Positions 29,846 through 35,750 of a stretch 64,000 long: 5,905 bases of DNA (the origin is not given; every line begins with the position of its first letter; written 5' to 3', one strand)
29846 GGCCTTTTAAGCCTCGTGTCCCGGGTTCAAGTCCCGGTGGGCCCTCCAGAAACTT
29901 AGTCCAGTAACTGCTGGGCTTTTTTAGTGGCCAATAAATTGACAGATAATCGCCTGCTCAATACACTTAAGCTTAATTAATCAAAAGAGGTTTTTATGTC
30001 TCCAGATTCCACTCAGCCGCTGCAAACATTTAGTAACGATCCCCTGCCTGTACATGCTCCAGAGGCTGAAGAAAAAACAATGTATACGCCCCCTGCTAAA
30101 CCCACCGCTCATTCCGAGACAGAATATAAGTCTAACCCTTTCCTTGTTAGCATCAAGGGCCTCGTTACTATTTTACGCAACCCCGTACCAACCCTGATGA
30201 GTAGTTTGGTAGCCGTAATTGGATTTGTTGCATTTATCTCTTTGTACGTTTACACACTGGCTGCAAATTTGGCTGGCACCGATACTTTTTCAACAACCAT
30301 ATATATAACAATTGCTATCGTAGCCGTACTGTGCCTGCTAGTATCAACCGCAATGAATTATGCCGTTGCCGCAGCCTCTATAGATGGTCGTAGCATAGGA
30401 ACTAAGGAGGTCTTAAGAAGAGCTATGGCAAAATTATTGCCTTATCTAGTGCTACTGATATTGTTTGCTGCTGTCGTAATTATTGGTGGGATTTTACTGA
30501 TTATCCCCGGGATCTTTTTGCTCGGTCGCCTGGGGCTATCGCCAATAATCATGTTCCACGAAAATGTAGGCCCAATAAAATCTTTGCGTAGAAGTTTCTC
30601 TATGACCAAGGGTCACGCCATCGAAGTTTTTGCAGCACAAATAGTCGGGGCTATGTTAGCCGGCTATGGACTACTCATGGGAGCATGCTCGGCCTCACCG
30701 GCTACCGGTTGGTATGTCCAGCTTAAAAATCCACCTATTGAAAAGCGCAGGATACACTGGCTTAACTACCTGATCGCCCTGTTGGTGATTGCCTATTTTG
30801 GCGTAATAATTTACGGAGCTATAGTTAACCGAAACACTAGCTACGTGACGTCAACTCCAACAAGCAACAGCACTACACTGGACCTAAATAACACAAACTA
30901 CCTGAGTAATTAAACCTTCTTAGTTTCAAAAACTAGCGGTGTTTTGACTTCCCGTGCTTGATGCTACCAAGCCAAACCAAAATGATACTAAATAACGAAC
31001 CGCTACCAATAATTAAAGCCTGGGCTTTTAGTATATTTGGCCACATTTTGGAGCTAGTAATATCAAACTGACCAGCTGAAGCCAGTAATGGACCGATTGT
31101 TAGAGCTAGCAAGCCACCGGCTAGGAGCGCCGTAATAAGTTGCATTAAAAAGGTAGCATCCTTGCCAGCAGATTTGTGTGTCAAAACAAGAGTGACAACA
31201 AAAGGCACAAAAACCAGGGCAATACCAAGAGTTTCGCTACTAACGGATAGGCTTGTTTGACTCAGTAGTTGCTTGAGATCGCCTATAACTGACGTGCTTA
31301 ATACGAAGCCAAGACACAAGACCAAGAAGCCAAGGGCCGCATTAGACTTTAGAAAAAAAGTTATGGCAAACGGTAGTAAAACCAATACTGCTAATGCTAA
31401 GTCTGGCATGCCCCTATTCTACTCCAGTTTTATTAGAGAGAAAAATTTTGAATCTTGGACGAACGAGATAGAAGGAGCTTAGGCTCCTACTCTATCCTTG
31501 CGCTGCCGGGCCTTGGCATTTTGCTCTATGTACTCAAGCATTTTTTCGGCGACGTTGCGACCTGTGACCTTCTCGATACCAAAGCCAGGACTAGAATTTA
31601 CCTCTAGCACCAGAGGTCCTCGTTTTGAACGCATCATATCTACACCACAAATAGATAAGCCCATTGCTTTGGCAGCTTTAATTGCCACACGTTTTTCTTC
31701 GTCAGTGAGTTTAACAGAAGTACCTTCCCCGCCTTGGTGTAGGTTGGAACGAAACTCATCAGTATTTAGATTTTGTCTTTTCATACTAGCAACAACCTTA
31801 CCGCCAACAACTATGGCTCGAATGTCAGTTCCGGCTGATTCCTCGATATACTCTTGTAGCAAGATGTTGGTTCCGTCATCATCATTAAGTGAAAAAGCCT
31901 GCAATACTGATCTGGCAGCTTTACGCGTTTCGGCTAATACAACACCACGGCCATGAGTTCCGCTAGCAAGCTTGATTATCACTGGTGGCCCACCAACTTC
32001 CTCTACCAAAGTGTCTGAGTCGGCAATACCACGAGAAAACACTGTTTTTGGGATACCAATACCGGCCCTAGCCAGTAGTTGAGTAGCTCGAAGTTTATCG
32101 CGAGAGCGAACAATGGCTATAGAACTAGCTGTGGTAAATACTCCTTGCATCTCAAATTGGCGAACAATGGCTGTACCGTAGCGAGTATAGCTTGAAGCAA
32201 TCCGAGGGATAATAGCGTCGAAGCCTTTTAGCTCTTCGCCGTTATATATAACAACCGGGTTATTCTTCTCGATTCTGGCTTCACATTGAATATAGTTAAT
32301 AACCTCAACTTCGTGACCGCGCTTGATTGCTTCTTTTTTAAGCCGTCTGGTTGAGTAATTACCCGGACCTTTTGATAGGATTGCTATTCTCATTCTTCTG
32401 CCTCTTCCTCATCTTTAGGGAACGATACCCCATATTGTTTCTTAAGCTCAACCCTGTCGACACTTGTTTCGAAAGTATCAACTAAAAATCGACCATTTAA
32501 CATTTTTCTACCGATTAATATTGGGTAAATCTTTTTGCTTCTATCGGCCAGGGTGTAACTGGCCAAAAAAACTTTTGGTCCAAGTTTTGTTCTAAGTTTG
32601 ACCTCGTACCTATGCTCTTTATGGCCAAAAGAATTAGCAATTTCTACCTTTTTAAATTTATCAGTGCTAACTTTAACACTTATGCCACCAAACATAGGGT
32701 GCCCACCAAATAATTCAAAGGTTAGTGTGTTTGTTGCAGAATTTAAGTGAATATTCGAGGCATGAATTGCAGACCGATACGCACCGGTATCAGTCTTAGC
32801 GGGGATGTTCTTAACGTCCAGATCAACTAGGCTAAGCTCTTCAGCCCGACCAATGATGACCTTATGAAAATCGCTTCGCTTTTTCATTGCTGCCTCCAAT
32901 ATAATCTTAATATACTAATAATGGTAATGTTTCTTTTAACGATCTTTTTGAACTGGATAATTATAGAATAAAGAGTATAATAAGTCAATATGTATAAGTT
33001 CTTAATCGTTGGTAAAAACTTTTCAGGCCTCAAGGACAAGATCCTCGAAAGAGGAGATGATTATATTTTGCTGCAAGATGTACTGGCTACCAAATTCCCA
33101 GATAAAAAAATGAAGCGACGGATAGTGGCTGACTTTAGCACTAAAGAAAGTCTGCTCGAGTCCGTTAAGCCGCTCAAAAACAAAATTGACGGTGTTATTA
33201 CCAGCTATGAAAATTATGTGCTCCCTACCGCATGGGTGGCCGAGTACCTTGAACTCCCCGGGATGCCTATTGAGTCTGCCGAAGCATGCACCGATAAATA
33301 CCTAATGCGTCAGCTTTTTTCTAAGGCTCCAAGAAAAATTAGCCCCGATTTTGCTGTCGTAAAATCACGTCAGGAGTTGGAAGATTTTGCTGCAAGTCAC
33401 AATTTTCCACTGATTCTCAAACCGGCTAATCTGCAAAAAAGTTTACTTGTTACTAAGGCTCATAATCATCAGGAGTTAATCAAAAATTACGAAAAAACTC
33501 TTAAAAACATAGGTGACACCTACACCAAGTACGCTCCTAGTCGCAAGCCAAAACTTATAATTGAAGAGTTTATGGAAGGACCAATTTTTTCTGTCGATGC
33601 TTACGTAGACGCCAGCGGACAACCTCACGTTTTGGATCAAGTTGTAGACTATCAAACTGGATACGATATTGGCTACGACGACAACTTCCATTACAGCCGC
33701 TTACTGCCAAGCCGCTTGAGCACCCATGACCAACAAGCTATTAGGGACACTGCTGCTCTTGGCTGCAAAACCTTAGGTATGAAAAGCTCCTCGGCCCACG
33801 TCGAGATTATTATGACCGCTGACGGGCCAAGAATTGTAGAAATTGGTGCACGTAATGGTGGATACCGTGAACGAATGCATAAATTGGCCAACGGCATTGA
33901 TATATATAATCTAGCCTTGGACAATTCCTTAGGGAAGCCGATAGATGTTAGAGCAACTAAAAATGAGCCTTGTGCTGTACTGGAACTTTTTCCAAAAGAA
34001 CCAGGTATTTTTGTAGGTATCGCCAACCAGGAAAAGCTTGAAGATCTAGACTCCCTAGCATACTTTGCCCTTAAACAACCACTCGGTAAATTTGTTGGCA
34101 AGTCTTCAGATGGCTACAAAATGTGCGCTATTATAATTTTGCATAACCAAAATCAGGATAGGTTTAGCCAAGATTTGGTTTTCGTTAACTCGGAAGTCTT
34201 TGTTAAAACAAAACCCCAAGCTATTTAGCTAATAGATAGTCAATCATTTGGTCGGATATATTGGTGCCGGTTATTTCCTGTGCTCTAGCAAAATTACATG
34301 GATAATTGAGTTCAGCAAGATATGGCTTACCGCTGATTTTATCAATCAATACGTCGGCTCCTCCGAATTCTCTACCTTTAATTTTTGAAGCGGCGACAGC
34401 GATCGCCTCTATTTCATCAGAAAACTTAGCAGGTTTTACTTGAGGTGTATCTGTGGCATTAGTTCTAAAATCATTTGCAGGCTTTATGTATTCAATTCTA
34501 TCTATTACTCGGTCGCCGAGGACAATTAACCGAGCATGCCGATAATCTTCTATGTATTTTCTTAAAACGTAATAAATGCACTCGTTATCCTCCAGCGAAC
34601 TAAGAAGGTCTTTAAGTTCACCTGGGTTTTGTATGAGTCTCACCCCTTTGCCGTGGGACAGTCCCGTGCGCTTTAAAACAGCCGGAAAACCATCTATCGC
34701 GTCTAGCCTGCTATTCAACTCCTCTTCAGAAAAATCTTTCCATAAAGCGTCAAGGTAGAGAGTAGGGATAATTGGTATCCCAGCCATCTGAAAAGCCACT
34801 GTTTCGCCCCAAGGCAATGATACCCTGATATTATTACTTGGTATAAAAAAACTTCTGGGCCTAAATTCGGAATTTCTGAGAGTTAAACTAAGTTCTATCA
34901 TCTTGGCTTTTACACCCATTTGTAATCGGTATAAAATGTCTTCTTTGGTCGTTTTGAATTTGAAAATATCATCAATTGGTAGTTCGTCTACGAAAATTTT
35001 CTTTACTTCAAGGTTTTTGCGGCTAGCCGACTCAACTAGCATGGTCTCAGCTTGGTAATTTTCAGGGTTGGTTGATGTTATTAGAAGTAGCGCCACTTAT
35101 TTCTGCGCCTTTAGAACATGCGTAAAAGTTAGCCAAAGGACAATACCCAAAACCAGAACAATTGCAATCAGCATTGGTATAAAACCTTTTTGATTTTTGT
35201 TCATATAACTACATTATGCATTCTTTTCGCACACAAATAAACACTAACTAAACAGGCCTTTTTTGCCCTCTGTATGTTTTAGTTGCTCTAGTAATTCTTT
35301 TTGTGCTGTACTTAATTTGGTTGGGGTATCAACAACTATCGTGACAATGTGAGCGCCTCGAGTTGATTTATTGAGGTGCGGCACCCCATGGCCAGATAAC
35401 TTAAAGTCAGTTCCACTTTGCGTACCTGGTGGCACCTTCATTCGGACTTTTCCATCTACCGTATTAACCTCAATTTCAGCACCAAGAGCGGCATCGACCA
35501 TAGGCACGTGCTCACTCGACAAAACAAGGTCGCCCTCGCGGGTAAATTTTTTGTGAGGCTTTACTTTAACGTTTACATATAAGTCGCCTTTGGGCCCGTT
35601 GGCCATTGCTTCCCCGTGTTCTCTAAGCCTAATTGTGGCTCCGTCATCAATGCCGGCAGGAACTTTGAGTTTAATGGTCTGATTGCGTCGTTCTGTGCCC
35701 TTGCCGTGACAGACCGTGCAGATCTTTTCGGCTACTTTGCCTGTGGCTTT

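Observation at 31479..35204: Cluster of three ATP-grasp ligases plus a RimB-like aspartic protease (and a tiny TM peptide) next to the chaperone operon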

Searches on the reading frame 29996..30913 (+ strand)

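Call 3: search_protein_families(library=pfam, proteins=[window:29996-30913:+], max_evalue=0.01)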
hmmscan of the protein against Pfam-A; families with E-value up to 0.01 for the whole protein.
window:29996-30913:+ (305 aa): 2 families
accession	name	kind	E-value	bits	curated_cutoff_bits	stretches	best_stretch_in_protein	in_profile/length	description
PF06790.16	UPF0259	-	9.3e-06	26.1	31.4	1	143-206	125-189/248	Uncharacterised protein family (UPF0259)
PF06161.16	DUF975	-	0.00088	19.6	34.8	1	155-213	142-201/243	Protein of unknown function (DUF975)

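Call 4: search_protein_families(library=ncbifam, proteins=[window:29996-30913:+], max_evalue=0.01)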
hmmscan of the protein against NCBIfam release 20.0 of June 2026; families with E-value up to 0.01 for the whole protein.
window:29996-30913:+ (305 aa): 1 family
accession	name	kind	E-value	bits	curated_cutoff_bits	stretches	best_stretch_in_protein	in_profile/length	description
NF002774.0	PRK02868.1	equivalog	3.9e-10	39.9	227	1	142-228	120-206/248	YciC family protein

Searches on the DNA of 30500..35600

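Call 83: search_rna_families(source=window, start=30500, end=35600, threshold=evalue, max_evalue=1)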
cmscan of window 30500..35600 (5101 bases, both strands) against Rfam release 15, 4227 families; matches with E-value up to 1: 0.
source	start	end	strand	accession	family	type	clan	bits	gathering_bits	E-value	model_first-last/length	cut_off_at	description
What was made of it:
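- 32900..32989 (.): AT-rich divergent intergenic region of about 90 bp with face-to-face promoter-like sites. The TATAAT for G412 ends 8 nt before its ATG, so the G412 mRNA may be leaderless. No Rfam hit (call 83).
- Tried and rejected: Rfam search of 30500-35600 gave no hit (call 83).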

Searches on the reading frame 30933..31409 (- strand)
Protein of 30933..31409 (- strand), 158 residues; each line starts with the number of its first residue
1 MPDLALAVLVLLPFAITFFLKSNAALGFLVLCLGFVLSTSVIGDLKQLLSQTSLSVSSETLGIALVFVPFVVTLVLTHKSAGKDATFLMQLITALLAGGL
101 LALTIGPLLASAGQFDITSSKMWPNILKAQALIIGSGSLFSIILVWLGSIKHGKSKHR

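Call 3: search_protein_families(library=pfam, proteins=[window:30933-31409:-], max_evalue=0.01)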
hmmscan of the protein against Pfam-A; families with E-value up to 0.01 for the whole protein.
window:30933-31409:- (158 aa): 0 families

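Call 4: search_protein_families(library=ncbifam, proteins=[window:30933-31409:-], max_evalue=0.01)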
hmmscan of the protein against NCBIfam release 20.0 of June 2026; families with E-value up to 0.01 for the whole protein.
window:30933-31409:- (158 aa): 0 families

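Call 85: search_protein_families(library=pfam, proteins=[window:30933-31409:-], max_evalue=0.01)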
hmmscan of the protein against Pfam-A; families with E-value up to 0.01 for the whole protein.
window:30933-31409:- (158 aa): 0 families
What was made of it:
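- No transporter domain is recognisable in the 158-aa protein (calls 3, 85).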

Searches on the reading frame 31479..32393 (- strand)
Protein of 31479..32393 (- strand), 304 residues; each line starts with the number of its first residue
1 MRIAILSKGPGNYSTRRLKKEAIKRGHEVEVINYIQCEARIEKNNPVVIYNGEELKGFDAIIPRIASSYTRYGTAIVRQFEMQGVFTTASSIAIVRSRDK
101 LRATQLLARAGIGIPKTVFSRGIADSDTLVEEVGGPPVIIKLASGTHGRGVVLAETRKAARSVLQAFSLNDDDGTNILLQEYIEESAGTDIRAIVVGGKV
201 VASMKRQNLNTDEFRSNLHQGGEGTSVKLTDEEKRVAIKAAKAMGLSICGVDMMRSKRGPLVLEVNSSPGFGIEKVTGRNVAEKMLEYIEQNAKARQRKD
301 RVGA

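Call 3: search_protein_families(library=pfam, proteins=[window:31479-32393:-], max_evalue=0.01)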
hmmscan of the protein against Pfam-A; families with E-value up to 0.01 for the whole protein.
window:31479-32393:- (304 aa): 7 families
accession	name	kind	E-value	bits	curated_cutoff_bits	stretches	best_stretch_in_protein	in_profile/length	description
PF08443.16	RimK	-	2.2e-58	197.4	21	1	98-289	2-188/188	RimK-like ATP-grasp domain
PF18030.7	Rimk_N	-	1.9e-37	127.9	26.4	1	1-94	1-94/94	RimK PreATP-grasp domain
PF02955.21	GSH-S_ATP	-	3.6e-16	59.6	23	1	114-276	12-170/175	Prokaryotic glutathione synthetase, ATP-grasp domain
PF14397.11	ATPgrasp_ST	-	1e-10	41.7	31.4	2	98-228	20-177/278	Sugar-transfer associated ATP-grasp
PF02655.19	ATP-grasp_3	-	1.4e-09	38.6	23.2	1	99-267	3-155/160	ATP-grasp domain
PF20951.2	Flu_PB2_6th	-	0.0046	17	25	1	19-94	12-87/150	Influenza RNA polymerase PB2 6th domain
PF02786.22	CPSase_L_D2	-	0.0072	16.3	19.8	0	99-169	1-73/211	Carbamoyl-phosphate synthase L chain, ATP binding domain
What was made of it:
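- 31479..32393 (-): RimK, an alpha-L-glutamate ligase (ATP-grasp), 304 aa. PF08443 plus PF18030 (call 3).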

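Call 4: search_protein_families(library=ncbifam, proteins=[window:31479-32393:-], max_evalue=0.01)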
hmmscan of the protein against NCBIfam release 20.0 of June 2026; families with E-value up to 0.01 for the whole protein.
window:31479-32393:- (304 aa): 31 families (the best 25 are shown)
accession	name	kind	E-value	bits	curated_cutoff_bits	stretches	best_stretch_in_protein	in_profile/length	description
NF007764.0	PRK10446.1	equivalog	1.7e-98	329.6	331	1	1-297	1-294/300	30S ribosomal protein S6--L-glutamate ligase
TIGR00768.1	rimK_fam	subfamily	1e-75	254.7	143.4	1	3-289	2-276/276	RimK family alpha-L-glutamate ligase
NF040720.1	MptN_Meth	equivalog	1.5e-46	158.8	350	1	3-289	2-290/291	tetrahydromethanopterin:alpha-L-glutamate ligase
TIGR02144.1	LysX_arch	equivalog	1.1e-42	146.1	275.6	1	19-294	16-280/281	lysine biosynthesis protein LysX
TIGR04356.1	grasp_GAK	hypoth_equivalog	1.7e-27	96.2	300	1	10-290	8-284/287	GAK system ATP-grasp enzyme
TIGR04443.1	F420_CofF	equivalog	6.1e-24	84.5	300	1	14-289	11-278/283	coenzyme gamma-F420-2:alpha-L-glutamate ligase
NF010623.0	PRK14016.1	subfamily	1.6e-23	82.8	877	2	87-208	202-317/871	cyanophycin synthetase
TIGR02068.2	cya_phycin_syn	equivalog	4.5e-23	81.2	850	2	68-207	182-315/862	cyanophycin synthetase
NF009110.0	PRK12458.1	subfamily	5.4e-22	78.3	408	1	73-297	109-335/349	glutathione synthetase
NF003573.0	PRK05246.1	equivalog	2.3e-21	75.9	272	1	67-294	93-314/316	glutathione synthase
TIGR01380.1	glut_syn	equivalog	1.3e-18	67.1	299.05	1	72-291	96-310/312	glutathione synthase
TIGR02291.1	rimK_rel_E_lig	hypoth_equivalog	1.4e-12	47.3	314.2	2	236-293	236-297/317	alpha-L-glutamate ligase-like protein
TIGR03103.1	trio_acet_GNAT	equivalog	1.6e-12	46.7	569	1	88-207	286-398/547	N-acetylglutaminylglutamine synthetase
NF002688.0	PRK02471.1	equivalog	7e-12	44.5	425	2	97-209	487-596/756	bifunctional glutamate--cysteine ligase GshA/glutathione synthetase GshB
NF038074.1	fam_STM4014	hypoth_equivalog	3.5e-10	39.7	175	1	78-164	95-183/349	STM4014 family protein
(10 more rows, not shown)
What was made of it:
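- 31479..32393 (-): NCBIfam PRK10446 scores 329.6 against a cutoff of 331, and TIGR00768 scores 254.7 against 143.4 (call 4). phmmer against P. aeruginosa RimK 7qyr gives 1.4e-93.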

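Call 39: search_solved_structures(query=window:31479-32393:-, max_evalue=1e-20, show_alignments=3)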
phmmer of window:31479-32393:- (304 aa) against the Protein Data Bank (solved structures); distinct sequences matched with E-value up to 1e-20: 5.
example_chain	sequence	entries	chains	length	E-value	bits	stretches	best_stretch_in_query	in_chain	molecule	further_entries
7qyr_A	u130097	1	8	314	1.4e-93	316.7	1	1-294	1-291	Probable alpha-L-glutamate ligase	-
7qys_A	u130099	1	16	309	7.3e-92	311.1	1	1-295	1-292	Probable alpha-L-glutamate ligase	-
5zct_A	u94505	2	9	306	2.2e-84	286.5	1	1-294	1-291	Ribosomal protein S6--L-glutamate ligase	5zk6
4iwx_A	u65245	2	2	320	2.7e-84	286.3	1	1-294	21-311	Ribosomal protein S6 modification protein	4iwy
3vpd_A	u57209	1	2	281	7.4e-21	78.2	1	52-290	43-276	Ribosomal protein S6 modification protein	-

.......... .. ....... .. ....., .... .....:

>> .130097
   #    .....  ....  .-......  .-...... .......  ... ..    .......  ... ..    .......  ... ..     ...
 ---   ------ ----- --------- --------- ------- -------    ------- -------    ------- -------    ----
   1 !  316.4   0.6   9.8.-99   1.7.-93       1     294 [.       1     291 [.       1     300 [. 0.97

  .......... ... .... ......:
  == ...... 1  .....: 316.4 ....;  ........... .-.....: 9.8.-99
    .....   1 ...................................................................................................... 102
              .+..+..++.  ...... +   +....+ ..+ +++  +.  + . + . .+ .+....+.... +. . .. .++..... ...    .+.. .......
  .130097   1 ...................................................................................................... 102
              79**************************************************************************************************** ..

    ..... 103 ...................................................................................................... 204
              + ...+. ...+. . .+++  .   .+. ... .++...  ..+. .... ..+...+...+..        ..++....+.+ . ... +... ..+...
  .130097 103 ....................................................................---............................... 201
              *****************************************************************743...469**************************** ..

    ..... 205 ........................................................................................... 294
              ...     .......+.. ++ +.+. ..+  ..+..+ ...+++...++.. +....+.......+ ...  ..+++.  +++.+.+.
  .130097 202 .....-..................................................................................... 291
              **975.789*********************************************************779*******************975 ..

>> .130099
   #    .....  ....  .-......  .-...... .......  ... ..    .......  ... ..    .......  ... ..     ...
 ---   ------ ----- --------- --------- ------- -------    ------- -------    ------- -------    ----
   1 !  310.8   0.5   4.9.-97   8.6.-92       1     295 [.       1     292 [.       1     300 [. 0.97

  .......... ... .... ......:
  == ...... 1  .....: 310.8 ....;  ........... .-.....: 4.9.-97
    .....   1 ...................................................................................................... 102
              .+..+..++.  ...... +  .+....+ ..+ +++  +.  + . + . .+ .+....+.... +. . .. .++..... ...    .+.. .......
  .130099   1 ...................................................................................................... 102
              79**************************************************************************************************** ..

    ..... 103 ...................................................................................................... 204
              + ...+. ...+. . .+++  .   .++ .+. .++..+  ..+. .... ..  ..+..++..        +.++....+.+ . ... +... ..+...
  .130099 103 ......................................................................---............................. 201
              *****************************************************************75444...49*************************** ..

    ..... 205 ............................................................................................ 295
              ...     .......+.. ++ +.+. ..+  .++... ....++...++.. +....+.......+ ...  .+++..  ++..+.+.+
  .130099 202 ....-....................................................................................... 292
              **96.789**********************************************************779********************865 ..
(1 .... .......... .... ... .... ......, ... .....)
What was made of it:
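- Closest known: RimB-RimK module of the Pseudomonas rimABK operon. Same: RimK matches P. aeruginosa RimK strongly (phmmer E 1.4e-93; my rough estimate from the alignment is about 60% identity) and keeps the Glu-chain-binding residues (call 39).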

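Call 81: list_cluster_members(proteins=[P0001, P0014, window:31479-32393:-, window:36918-38831:-])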
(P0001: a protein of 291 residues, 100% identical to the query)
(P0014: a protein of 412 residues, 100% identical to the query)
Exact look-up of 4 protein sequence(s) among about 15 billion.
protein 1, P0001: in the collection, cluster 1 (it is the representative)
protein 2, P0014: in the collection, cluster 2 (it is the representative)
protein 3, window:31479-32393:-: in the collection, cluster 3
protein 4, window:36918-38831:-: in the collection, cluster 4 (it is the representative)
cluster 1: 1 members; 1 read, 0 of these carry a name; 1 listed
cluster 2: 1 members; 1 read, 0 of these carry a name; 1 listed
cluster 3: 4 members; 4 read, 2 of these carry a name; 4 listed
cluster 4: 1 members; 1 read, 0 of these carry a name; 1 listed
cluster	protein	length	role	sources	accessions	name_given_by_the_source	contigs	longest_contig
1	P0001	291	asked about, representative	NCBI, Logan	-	-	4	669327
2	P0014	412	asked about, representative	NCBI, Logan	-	-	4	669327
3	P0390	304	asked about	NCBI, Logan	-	-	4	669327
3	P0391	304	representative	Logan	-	-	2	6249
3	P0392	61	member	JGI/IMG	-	ribosomal protein S6--L-glutamate ligase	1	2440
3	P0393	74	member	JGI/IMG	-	ribosomal protein S6--L-glutamate ligase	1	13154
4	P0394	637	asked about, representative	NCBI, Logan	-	-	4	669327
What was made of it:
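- Tried and rejected: The exact cluster look-up carries no names (call 81).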
